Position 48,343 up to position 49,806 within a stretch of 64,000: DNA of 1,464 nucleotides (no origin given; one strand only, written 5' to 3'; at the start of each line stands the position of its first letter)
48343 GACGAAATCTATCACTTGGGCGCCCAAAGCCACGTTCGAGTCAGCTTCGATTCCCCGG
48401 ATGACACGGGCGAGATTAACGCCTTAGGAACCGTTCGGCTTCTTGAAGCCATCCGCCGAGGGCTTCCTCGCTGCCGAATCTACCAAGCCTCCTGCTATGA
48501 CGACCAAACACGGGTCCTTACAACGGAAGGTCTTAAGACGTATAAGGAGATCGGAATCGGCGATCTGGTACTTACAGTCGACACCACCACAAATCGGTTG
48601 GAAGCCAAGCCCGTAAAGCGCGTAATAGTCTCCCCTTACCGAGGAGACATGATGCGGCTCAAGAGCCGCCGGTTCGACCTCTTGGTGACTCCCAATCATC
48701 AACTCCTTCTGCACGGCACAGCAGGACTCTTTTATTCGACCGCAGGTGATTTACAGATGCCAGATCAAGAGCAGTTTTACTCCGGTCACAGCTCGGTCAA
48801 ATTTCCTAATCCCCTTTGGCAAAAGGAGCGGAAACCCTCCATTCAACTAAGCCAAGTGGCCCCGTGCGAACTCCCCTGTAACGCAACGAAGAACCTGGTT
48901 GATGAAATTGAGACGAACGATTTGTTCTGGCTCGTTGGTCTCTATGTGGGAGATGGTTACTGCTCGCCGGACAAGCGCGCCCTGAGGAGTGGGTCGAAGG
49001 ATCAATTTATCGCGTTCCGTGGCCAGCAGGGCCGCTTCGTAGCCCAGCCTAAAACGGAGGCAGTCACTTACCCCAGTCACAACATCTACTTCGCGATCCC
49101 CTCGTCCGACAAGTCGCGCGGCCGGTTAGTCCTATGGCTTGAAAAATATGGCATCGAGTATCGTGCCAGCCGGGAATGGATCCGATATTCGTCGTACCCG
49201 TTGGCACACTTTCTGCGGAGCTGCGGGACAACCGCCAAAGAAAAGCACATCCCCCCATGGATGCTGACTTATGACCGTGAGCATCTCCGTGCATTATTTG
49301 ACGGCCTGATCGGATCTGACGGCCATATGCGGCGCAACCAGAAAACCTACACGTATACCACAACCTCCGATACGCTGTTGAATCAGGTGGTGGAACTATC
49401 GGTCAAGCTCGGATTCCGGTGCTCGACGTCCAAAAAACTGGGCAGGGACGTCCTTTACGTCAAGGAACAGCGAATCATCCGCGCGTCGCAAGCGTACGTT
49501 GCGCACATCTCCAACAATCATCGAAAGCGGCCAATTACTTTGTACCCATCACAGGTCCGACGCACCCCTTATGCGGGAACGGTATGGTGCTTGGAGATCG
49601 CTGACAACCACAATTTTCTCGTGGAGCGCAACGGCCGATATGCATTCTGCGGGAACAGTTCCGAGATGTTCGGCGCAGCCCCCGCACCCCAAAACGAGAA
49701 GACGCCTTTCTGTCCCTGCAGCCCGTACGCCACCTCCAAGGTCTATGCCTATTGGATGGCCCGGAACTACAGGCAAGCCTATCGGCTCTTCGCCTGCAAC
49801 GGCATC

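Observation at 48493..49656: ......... intein inside GDP-mannose 4,6-dehydratase, an EPS sugar-nucleotide enzyme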

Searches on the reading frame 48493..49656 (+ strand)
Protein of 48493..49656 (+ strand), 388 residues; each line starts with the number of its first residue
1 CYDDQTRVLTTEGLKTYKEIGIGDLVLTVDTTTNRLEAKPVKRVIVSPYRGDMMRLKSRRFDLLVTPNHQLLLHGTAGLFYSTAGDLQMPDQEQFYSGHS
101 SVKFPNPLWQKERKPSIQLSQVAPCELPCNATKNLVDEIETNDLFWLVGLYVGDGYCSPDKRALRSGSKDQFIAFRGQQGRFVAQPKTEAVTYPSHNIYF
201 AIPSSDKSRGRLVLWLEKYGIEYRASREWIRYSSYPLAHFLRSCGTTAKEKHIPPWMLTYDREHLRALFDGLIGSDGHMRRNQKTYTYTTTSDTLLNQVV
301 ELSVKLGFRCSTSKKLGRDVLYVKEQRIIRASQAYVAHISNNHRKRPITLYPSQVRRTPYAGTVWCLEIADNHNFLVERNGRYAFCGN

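Call 6: search_solved_structures(query=window:48493-49656:+, max_evalue=1, show_alignments=3)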
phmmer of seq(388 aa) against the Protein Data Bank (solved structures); distinct sequences matched with E-value up to 1: 3.
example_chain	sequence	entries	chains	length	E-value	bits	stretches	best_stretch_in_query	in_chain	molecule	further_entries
2cw7_A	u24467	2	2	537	1.6e-05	27.4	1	239-320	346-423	Endonuclease PI-PkoII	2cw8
6zgq_A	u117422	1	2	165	0.64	12.3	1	6-93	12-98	AceL NrdHF-1-1 Intein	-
9qbl_A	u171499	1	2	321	0.68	12.2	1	103-146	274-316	DUF4365 domain-containing protein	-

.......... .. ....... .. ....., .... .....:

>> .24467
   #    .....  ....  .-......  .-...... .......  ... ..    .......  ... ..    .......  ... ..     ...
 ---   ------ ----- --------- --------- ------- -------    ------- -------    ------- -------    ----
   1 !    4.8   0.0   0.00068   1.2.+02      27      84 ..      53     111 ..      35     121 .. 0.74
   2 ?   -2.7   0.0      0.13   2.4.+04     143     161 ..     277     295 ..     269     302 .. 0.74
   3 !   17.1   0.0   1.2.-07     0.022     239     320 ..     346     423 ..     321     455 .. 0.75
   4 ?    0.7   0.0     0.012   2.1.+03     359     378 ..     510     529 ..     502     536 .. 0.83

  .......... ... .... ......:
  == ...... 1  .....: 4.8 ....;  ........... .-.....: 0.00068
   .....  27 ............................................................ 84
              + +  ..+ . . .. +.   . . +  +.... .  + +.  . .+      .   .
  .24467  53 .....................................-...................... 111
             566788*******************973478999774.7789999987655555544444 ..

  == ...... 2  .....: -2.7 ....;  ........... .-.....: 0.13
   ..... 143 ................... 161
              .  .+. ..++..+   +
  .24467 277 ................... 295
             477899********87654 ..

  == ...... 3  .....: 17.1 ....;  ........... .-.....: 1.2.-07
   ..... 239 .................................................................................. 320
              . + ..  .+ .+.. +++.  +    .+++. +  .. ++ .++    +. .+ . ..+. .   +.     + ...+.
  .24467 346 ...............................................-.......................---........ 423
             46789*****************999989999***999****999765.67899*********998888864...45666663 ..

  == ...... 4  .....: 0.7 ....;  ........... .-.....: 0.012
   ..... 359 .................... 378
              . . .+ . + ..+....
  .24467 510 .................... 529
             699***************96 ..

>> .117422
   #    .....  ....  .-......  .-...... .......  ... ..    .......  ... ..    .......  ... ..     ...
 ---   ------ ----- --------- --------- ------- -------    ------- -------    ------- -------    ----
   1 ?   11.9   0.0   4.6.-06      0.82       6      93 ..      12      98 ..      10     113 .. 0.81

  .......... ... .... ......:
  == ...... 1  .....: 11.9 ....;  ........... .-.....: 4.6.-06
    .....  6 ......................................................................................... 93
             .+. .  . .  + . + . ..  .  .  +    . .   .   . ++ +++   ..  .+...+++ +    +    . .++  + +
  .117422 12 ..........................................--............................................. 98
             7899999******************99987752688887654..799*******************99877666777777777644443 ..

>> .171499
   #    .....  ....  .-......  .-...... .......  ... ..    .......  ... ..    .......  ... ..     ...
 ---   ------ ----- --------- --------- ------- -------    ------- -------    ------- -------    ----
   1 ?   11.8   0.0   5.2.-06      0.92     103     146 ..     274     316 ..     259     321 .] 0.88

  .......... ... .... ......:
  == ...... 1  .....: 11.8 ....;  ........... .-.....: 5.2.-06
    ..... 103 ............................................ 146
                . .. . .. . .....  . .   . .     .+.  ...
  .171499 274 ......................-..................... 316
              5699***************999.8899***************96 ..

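Call 9: find_homologous_proteins(query=window:48493-49656:+, max_evalue=0.001)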
Query seq(388 aa) (388 aa): 18 proteins with E <= 0.001 among 2179 candidates.
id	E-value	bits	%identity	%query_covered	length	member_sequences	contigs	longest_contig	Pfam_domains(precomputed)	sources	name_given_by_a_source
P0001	3.0e-149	515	80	70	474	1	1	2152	PF05204.20,PF16363.12,PF14528.12,PF01370.28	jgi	jgi:dTDP-D-glucose 4,6-dehydratase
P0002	1.2e-71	260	38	100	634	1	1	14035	PF03054.23,PF02540.24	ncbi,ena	-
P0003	2.1e-70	256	38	100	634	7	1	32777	PF03054.23,PF02540.24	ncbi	ncbi:NAD(+) synthase [Archaeoglobus sp.]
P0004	1.3e-66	243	37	100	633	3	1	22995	PF03054.23,PF02540.24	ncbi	-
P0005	2.3e-66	243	36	100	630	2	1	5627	PF03054.23,PF02540.24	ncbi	-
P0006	6.1e-66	241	36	100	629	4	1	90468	PF03054.23,PF02540.24,PF14890.12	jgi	-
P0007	1.1e-64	237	37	100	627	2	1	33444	PF03054.23,PF02540.24,PF14890.12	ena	-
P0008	4.2e-62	229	78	34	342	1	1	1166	PF05204.20,PF16363.12,PF14528.12,PF01370.28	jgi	-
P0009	1.2e-60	224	79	34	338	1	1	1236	PF16363.12,PF01370.28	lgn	-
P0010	2.9e-52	196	35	100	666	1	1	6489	PF05204.20,PF03054.23,PF14528.12,PF02540.24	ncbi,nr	ncbi:NAD(+) synthase [Candidatus Bathyarchaeota archaeon]|nr:MAG: NAD(+) synthase [Candidatus Bathya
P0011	1.9e-51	194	35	100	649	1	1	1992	PF05204.20,PF03054.23,PF14528.12,PF02540.24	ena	-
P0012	6.0e-42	162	32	100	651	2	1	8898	PF03054.23,PF02540.24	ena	-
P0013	5.0e-41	159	31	100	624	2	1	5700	PF16363.12,PF02719.22,PF07993.19,PF01370.28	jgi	jgi:dTDP-D-glucose 4,6-dehydratase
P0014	4.0e-39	153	32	100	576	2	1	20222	PF03054.23,PF02540.24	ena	-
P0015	1.2e-17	82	25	100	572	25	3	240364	PF18406.7,PF14528.12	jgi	jgi:hypothetical protein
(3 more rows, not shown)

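Call 17: find_related_loci(query=window:48493-49656:+, collection=genome_contigs, flank=8000)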
Query window:48493-49656:+ (388 aa) in genome_contigs; peptide patterns used: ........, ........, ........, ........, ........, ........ (x = any residue, [..] = any of these).
71 stretches matched a pattern, but none encodes a relative of the query by tblastn (E <= 1e-3).

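Call 18: find_related_loci(query=A1, collection=genome_contigs, flank=6000)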
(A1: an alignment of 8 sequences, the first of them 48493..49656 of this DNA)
Query A1 (388 aa) in genome_contigs; peptide patterns used: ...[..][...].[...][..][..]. (x = any residue, [..] = any of these).
176 stretches matched a pattern; 169 encode a relative of the query (tblastn E <= 1e-3); the best 80 are kept; 80 distinct loci.
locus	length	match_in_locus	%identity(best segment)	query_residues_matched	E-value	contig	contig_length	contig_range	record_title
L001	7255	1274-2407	38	1-388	4e-80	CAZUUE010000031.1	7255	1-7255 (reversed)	MAG TPA_asm: uncultured archaeon isolate SRP141559_co2_15 genome assembly, contig: NODE_973_length_7255_cov_16.948056, w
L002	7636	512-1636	38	1-388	4e-79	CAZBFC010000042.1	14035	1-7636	MAG TPA_asm: uncultured archaeon isolate binchicken_co219_101 genome assembly, contig: k141_771441, whole genome shotgun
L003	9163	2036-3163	37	1-388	2e-76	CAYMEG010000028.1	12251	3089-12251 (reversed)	MAG TPA_asm: uncultured archaeon isolate binchicken_co409_32 genome assembly, contig: NODE_598_length_12251_cov_67.68875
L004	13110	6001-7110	38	1-388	8e-75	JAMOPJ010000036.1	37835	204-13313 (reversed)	MAG: Archaeoglobaceae archaeon isolate 4559-240_metabat1_scaf2bin.032 4559-240_scaffold_442_c1, whole genome shotgun seq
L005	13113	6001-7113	36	1-388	3e-73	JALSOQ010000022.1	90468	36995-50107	MAG: Archaeoglobaceae archaeon isolate 356-284_metabat1_scaf2bin.125 356-284_scaffold_52_c1, whole genome shotgun sequen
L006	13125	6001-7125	36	1-388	6e-68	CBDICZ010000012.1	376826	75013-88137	MAG: Capsulimonadaceae bacterium isolate 4bcb7e2d-1d7b-422c-88f7-17009079899f genome assembly, contig: contig_12, whole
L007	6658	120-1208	33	1-388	4e-64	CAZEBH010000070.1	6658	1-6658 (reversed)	MAG TPA_asm: uncultured archaeon isolate SRP302447_co1_795 genome assembly, contig: NODE_31487_length_6658_cov_5.375435,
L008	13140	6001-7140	34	1-388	1e-62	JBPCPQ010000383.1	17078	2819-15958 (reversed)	MAG: Pyrinomonadaceae bacterium isolate TH_ant_mag_186 S1Ck127_9358015_flag_1_multi_10.0000_len_17078, whole genome shot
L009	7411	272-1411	34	1-388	1e-61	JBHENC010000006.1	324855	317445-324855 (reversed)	MAG: Pyrinomonadaceae bacterium isolate S4_bin.28.strict S4_NODE_6, whole genome shotgun sequence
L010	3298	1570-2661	32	1-388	2e-61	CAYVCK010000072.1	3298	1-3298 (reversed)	MAG TPA_asm: uncultured Gammaproteobacteria bacterium isolate SRP093185_co1_140 genome assembly, contig: NODE_21549_leng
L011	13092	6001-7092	32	1-388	2e-60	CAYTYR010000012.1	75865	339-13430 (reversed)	MAG TPA_asm: uncultured Clostridia bacterium isolate binchicken_co220_96 genome assembly, contig: NODE_130_length_75865_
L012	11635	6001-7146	34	1-388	2e-59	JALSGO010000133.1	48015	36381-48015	MAG: Candidatus Bipolaricaulota bacterium isolate 354-166_maxbin2_scaf2bin.100 354-166_scaffold_588_c1, whole genome sho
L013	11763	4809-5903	31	1-388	6e-59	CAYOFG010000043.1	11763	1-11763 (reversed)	MAG TPA_asm: uncultured Clostridia bacterium isolate binchicken_co376_202 genome assembly, contig: NODE_6180_length_1176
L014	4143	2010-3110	31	1-388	4e-59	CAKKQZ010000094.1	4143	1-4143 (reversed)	Omnitrophica bacterium GWA2_41_15 isolate Hainich-H51-bin231-1 genome assembly, contig: H51-bin231_1_Hain_H51_02um_R1_17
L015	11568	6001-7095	32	1-388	2e-58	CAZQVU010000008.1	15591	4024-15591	MAG TPA_asm: uncultured Planctomycetia bacterium isolate binchicken_co6_456 genome assembly, contig: NODE_4063_length_15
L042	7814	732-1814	26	1-388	8e-28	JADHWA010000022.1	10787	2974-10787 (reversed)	MAG: Candidatus Omnitrophota bacterium isolate BS750m-G15 BS-750m-C11385, whole genome shotgun sequence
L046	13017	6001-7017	25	1-388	2e-25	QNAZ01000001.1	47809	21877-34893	MAG: Thermodesulfobacteriota bacterium isolate B27_G15 B27_Guay15_scaffold_00028, whole genome shotgun sequence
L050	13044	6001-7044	26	1-388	2e-23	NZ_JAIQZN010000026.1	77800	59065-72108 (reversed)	Argonema antarcticum A004/B2 NODE_53_length_77800_cov_13.006317, whole genome shotgun sequence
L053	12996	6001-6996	25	1-388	2e-23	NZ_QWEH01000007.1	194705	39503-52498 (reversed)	Oceanobacillus profundus strain DSM 18246 NODE_7_length_194705_cov_76.5659, whole genome shotgun sequence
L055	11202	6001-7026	24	1-388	2e-22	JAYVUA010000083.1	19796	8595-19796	MAG: Anaerolineales bacterium isolate GL74_UP_metabat_203 GL74_UP_metabat_203_82, whole genome shotgun sequence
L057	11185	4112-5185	26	1-388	1e-21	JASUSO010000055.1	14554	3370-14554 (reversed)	MAG: Methanobacteriota archaeon isolate DJKA97_NP-J24_bin.13 scaffold_1209, whole genome shotgun sequence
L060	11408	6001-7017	25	1-388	8e-21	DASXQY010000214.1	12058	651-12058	MAG TPA_asm: Gaiellaceae bacterium isolate SMAG_U4625 k141_819050, whole genome shotgun sequence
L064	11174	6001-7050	26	1-388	2e-29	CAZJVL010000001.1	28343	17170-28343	MAG TPA_asm: uncultured Candidatus Saccharibacteria bacterium isolate binchicken_co173_194 genome assembly, contig: NODE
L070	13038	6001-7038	24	1-388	1e-17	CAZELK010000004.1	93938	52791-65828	MAG TPA_asm: Candidatus Woesearchaeota archaeon isolate binchicken_co251_306 genome assembly, contig: NODE_357_length_93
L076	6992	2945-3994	22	1-388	9e-17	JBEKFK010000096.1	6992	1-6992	MAG: Nitrososphaerales archaeon isolate SPRUCE 228 SPRUCE_228_97, whole genome shotgun sequence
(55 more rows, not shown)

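Call 28: search_protein_representatives(alignment_id=A1)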
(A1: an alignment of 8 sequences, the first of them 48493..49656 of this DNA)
Query: 8 sequences, 376 profile positions. Proteins with E-value up to 0.001 (for the whole library): 36640; up to 1e-10: 16219; up to 1e-30: 5647. The best 150 are listed.
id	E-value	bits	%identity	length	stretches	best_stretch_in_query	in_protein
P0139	4.1e-176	602.0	-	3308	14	189-376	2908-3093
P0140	1.3e-160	551.1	-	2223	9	189-376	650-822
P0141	6.9e-160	548.6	-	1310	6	197-376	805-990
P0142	2.3e-154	530.4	-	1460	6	1-152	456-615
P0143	3.0e-150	516.9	-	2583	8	1-376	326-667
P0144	9.2e-146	502.1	-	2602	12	1-186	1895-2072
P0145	7.9e-144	495.8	-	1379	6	191-376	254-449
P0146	7.4e-138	476.1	-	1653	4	190-376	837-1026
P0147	2.2e-137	474.6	-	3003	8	1-371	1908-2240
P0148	1.0e-136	472.4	-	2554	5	1-376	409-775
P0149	4.7e-135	466.9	-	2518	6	1-144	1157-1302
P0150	3.6e-134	464.0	-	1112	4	192-376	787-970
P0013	4.9e-134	463.6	-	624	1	1-376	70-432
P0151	9.7e-134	462.6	-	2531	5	1-376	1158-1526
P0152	2.2e-133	461.4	-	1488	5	192-372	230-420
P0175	1.1e-109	383.3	-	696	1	1-376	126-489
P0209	3.3e-98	345.6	-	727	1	1-376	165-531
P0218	1.9e-96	339.9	-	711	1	1-376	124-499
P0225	1.6e-95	336.8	-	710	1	1-376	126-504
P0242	1.9e-93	330.0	-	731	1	1-376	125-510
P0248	8.7e-93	327.8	-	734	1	1-376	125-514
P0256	4.7e-92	325.4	-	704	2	1-376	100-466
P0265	4.6e-91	322.1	-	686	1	1-376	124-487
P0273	2.1e-90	319.9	-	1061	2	1-376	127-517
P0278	2.8e-89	316.3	-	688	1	1-376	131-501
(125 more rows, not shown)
